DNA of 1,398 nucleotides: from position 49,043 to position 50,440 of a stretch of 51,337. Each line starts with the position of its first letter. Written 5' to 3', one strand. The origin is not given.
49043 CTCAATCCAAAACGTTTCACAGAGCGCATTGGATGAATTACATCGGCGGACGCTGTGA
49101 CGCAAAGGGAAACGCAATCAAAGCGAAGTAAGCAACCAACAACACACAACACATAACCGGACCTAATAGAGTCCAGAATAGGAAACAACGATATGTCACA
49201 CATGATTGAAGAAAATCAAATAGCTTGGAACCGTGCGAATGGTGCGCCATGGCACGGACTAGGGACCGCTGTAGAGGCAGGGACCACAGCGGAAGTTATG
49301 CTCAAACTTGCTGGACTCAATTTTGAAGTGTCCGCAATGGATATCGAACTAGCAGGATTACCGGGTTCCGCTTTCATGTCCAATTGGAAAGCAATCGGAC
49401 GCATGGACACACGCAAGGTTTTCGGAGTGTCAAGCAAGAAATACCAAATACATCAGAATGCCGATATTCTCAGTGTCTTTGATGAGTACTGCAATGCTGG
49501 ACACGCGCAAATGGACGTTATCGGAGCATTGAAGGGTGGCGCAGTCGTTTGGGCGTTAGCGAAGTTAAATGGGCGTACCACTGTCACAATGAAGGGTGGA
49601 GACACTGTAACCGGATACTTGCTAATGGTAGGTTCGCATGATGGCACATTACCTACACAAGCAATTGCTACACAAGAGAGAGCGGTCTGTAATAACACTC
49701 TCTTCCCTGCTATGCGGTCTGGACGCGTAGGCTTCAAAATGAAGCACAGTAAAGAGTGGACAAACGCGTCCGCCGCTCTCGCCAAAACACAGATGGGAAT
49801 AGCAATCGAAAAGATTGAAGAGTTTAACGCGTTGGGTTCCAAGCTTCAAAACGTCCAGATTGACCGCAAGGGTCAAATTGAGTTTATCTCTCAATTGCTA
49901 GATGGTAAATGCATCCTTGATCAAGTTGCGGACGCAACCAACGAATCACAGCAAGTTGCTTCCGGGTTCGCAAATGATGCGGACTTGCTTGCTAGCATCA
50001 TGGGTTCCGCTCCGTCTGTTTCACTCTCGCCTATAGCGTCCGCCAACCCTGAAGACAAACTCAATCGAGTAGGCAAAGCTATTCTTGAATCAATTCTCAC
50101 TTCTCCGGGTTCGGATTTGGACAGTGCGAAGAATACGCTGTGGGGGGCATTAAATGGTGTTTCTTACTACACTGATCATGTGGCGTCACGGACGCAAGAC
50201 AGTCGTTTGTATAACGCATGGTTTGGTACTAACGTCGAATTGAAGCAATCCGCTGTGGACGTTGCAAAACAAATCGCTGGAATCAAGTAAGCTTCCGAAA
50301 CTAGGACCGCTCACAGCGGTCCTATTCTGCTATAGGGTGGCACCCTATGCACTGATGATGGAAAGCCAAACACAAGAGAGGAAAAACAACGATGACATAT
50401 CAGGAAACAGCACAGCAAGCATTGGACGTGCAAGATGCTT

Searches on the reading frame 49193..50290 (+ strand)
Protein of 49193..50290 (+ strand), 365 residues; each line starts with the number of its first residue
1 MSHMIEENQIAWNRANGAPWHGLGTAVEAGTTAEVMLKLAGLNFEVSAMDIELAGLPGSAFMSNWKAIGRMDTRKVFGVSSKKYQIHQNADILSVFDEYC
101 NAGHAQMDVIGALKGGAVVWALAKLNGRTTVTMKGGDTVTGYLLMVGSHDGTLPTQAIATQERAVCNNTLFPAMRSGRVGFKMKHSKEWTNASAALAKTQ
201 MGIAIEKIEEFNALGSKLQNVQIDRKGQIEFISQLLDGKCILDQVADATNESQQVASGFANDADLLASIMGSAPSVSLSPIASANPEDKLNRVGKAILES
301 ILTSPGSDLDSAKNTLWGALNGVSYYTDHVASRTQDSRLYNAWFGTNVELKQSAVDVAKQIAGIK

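Call 12: search_protein_families(library=pfam, proteins=[window:49193-50290:+], max_evalue=0.01)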
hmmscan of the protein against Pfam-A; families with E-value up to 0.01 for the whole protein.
window:49193-50290:+ (365 aa): 1 family
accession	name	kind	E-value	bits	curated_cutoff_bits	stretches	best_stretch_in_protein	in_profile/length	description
PF06067.16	DUF932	-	2.4e-39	135.9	23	1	77-343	2-227/227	Domain of unknown function (DUF932)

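Call 14: find_related_loci(query=window:49193-50290:+, collection=viral_contigs, flank=6000)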
Query window:49193-50290:+ (365 aa) in viral_contigs; peptide patterns used: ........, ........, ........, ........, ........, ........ (x = any residue, [..] = any of these).
5 stretches matched a pattern; 1 encode a relative of the query (tblastn E <= 1e-3); 1 distinct loci.
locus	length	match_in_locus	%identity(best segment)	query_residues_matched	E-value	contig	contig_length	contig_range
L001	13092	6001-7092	87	1-364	0e+0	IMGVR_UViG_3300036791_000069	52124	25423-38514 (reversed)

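Call 21: find_related_loci(query=window:49193-50290:+, collection=metagenome_contigs, flank=4000)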
Query window:49193-50290:+ (365 aa) in metagenome_contigs; peptide patterns used: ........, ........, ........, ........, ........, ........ (x = any residue, [..] = any of these).
67 stretches matched a pattern, but none encodes a relative of the query by tblastn (E <= 1e-3).

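Call 22: find_homologous_proteins(query=window:49193-50290:+, max_evalue=1e-40)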
Query window:49193-50290:+ (365 aa): 114 proteins with E <= 1e-40 among 5992 candidates.
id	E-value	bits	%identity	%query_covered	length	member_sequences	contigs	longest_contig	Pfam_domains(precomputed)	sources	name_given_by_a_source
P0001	2.4e-235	798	100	99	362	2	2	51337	PF06067.17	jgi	jgi:phage/plasmid-like protein (TIGR03299 family)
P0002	1.9e-208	710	87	100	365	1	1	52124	PF06067.17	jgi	jgi:phage/plasmid-like protein (TIGR03299 family)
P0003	4.8e-200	682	84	99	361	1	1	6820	PF06067.17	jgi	jgi:phage/plasmid-like protein (TIGR03299 family)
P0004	2.0e-195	667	81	100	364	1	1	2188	PF06067.17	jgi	jgi:phage/plasmid-like protein (TIGR03299 family)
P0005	8.1e-194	661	81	99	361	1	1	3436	PF06067.17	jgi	jgi:phage/plasmid-like protein (TIGR03299 family)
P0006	3.4e-176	604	75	100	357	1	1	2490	PF06067.17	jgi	jgi:phage/plasmid-like protein (TIGR03299 family)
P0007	1.1e-160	553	83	81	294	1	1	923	PF06067.17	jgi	jgi:hypothetical protein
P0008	3.2e-160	551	66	100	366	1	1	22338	PF06067.17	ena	-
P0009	8.6e-160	550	68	100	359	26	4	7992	PF06067.17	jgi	jgi:phage/plasmid-like protein (TIGR03299 family)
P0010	9.2e-154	530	67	99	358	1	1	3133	PF06067.17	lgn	-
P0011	1.8e-153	529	67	100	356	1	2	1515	PF06067.17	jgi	jgi:phage/plasmid-like protein (TIGR03299 family)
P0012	1.5e-137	476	62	100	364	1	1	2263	PF06067.17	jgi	jgi:phage/plasmid-like protein (TIGR03299 family)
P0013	3.2e-124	433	57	100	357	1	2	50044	PF06067.17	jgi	jgi:phage/plasmid-like protein (TIGR03299 family)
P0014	2.2e-119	417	54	100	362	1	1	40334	PF06067.17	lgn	-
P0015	1.2e-116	408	54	100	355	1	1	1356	PF06067.17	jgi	jgi:phage/plasmid-like protein (TIGR03299 family)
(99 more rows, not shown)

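Call 24: find_encoding_contigs(protein=P0003, flank=6000, max_places=3)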
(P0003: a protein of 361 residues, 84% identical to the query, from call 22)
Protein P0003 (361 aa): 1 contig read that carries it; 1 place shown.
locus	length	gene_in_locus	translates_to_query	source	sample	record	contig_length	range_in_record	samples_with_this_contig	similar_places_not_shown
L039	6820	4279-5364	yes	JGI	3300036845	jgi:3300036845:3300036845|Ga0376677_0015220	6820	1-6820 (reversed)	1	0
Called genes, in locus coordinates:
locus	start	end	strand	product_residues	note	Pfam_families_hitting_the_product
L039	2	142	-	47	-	?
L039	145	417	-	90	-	-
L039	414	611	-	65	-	-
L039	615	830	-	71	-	-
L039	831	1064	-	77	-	-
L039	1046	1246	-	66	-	-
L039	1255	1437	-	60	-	-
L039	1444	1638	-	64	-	-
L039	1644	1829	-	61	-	-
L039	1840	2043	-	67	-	-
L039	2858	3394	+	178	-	-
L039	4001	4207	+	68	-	-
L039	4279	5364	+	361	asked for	PF06067:DUF932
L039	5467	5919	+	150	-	-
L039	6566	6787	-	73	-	-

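Call 25: find_encoding_contigs(protein=P0005, flank=6000, max_places=3)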
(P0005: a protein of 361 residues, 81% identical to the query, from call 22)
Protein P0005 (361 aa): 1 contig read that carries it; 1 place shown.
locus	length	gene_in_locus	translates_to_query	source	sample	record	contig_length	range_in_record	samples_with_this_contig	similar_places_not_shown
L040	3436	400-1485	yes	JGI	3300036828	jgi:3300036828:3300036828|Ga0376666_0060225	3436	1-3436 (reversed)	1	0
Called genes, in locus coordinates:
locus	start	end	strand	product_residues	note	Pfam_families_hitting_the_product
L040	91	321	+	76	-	-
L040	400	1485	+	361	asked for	PF06067:DUF932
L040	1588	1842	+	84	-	-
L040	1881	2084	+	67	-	-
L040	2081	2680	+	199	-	-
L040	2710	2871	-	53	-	-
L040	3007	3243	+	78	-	-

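Call 26: find_encoding_contigs(protein=P0008, flank=6000, max_places=3)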
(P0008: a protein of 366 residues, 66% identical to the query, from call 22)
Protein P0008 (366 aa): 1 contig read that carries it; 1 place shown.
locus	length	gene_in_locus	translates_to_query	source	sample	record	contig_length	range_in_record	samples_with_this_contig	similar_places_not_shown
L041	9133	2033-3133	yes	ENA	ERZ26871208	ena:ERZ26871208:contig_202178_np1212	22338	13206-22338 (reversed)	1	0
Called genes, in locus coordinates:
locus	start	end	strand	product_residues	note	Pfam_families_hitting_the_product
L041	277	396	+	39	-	-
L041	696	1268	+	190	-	-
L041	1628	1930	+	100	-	-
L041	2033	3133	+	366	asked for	PF06067:DUF932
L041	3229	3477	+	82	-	-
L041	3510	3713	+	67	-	-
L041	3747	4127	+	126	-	-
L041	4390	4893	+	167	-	-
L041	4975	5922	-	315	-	PF13148:DUF3987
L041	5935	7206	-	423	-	PF22763:NrS1-1_pol-like_HBD (weak)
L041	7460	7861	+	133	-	PF23791:DUF7173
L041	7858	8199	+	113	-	PF13479:AAA_24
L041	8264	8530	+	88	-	-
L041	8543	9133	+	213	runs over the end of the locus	-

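Call 27: find_encoding_contigs(protein=P0009, flank=6000, max_places=4)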
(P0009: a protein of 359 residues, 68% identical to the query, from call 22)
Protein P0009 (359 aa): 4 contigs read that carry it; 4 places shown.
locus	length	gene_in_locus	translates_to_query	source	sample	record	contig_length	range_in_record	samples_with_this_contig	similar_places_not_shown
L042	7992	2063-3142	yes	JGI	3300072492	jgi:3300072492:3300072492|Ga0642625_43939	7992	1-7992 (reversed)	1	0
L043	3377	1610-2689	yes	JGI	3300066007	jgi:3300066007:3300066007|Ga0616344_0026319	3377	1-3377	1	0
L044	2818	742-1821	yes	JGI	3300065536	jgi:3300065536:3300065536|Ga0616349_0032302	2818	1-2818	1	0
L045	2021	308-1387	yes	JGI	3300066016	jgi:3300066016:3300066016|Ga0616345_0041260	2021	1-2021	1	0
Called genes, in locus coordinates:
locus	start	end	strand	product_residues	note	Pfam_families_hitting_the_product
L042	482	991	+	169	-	-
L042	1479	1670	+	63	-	-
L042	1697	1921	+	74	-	-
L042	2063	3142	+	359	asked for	PF06067:DUF932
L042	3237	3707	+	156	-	-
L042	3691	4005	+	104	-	-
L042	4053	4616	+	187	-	-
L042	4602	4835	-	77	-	-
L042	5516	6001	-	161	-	PF00959:Phage_lysozyme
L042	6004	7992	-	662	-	?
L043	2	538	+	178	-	?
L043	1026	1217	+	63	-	-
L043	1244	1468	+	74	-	-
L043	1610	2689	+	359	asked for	PF06067:DUF932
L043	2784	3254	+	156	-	-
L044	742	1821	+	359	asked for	PF06067:DUF932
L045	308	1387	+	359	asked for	PF06067:DUF932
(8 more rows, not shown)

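Call 32: find_encoding_contigs(protein=P0004, flank=6000, max_places=2)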
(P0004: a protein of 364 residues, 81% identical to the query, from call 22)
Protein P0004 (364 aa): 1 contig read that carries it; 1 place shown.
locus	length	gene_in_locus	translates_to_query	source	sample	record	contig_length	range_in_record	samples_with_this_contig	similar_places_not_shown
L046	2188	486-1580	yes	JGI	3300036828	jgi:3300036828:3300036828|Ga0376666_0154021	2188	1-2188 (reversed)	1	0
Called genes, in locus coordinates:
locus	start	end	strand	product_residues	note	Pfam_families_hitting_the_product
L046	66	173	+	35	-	-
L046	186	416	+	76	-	-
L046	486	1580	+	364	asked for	PF06067:DUF932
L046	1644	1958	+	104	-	-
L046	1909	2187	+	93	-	?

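Call 33: find_encoding_contigs(protein=P0006, flank=6000, max_places=2)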
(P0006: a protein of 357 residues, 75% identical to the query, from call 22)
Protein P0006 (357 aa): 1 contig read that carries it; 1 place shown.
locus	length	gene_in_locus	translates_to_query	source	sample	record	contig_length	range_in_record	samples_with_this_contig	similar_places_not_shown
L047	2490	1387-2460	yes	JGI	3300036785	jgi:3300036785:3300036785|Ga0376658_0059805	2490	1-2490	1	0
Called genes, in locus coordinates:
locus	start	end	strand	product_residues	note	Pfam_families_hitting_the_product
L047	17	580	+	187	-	-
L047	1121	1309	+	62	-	-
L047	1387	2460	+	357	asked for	PF06067:DUF932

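Call 34: find_encoding_contigs(protein=P0010, flank=6000, max_places=2)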
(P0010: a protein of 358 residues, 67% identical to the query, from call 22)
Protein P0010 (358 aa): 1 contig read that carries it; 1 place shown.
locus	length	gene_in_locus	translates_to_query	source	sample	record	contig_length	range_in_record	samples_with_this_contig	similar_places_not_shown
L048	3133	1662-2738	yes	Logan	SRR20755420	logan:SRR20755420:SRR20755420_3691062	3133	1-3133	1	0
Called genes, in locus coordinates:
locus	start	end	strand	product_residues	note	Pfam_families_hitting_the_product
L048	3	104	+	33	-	?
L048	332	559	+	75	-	-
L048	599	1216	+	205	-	-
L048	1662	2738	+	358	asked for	PF06067:DUF932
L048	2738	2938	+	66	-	-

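Call 35: find_encoding_contigs(protein=P0013, flank=8000, max_places=2)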
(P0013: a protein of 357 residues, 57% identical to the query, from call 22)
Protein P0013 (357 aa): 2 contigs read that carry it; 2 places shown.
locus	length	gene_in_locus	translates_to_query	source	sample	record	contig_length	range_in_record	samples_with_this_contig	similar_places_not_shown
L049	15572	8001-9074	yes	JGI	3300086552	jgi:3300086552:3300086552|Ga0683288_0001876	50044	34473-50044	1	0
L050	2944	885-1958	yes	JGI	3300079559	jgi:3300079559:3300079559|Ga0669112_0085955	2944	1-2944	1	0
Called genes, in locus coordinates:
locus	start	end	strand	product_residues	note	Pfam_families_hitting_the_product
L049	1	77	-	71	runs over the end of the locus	PF12728:HTH_17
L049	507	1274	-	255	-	-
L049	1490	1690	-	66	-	-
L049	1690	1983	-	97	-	PF14373:Imm_superinfect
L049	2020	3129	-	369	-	PF14659:Phage_int_SAM_3 (weak), PF00589:Phage_integrase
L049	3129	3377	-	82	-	-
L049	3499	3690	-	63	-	-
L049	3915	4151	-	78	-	-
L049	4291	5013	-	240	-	-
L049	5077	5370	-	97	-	-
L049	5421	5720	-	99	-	-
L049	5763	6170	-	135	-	-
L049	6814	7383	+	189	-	-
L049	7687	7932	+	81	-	-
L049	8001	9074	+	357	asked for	PF06067:DUF932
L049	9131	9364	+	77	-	-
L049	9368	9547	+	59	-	-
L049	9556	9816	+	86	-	-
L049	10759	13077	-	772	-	PF22763:NrS1-1_pol-like_HBD (weak), PF13148:DUF3987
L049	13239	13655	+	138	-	PF23791:DUF7173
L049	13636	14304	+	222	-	PF13479:AAA_24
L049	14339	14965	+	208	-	-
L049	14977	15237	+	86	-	-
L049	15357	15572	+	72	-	?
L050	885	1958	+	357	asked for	PF06067:DUF932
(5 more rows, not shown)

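Call 39: search_protein_families(library=phrogs, proteins=[L001:4286-4846:+], max_evalue=0.01)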
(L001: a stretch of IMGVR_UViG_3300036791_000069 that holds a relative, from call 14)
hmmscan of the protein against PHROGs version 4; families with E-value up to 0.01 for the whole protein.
L001:4286-4846:+ (186 aa): 0 families

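Call 41: find_related_loci(query=A3, collection=genome_contigs, flank=5000)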
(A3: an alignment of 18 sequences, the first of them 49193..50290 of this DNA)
Query A3 (365 aa) in genome_contigs; peptide patterns used: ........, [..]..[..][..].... (x = any residue, [..] = any of these).
61 stretches matched a pattern; 1 encode a relative of the query (tblastn E <= 1e-3); 1 distinct loci.
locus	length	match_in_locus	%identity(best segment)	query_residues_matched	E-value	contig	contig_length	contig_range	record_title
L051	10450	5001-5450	34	20-174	2e-18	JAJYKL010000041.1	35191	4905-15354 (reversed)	MAG: Chloroflexi bacterium isolate DBS2-1.bin38 NODE_2028_length_35191_cov_2.771817, whole genome shotgun sequence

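Call 45: find_encoding_contigs(protein=P0001, flank=10000, max_places=4)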
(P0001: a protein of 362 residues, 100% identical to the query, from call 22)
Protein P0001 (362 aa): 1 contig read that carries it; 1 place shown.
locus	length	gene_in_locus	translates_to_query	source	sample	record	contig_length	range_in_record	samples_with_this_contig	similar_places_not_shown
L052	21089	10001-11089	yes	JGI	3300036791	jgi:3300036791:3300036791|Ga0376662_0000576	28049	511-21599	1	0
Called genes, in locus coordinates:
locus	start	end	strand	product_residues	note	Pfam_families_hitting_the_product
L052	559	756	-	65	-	PF12728:HTH_17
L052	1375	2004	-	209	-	-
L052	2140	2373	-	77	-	-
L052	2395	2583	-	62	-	-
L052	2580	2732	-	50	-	-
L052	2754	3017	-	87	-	-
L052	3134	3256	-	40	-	-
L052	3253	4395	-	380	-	PF00589:Phage_integrase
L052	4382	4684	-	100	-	-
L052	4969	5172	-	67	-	-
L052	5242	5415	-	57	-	-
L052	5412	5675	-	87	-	-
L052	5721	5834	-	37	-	-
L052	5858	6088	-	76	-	-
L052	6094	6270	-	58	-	-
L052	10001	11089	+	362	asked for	PF06067:DUF932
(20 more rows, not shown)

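Call 91: search_protein_families(library=phrogs, proteins=[window:49193-50290:+], max_evalue=0.001)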
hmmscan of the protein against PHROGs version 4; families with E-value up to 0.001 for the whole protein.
window:49193-50290:+ (365 aa): 1 family
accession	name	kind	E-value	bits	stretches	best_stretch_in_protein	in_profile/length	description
phrog_1221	-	unknown function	4.5e-50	171.7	1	7-344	24-322/355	-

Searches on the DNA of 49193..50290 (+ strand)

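Call 95: search_dna_similar(query=L041:4520-4605:-, collection=phages, mode=distant, max_evalue=1, max_rows=15)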
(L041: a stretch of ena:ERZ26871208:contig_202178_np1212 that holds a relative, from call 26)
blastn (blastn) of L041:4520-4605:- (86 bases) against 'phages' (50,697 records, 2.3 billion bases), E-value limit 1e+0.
Records with a match: 1; places in all: 1; records where one place covers at least 80% of the query: 0.
Best place of each record, by identity: >=99% 1.
By first word of the organism name: bajarodmic 1.
By host as written in the record: Peromyscus fraterculus 1.
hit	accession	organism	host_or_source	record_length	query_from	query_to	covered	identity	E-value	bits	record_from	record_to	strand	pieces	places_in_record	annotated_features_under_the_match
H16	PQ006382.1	bajarodmic virus 278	Peromyscus fraterculus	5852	27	46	23%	100.0%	7e-1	37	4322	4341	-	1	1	hypothetical protein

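Call 96: search_dna_similar(query=L041:4520-4605:-, collection=plasmids, mode=distant, max_evalue=1, max_rows=15)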
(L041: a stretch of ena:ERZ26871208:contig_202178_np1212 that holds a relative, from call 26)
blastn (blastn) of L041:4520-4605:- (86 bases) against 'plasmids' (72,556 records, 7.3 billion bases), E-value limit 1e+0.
Records with a match: 1; places in all: 1; records where one place covers at least 80% of the query: 0.
Best place of each record, by identity: 80-90% 1.
By first word of the organism name: Legionella 1.
By predicted mobility (MOB-suite, as given by PLSDB): non-mobilizable 1.
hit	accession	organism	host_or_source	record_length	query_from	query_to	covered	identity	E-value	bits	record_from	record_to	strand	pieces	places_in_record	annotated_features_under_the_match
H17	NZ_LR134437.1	Legionella adelaidensis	environmental,Cooling tower water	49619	53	84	37%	87.5%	2e-1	41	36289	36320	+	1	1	ggt: gamma-glutamyltransferase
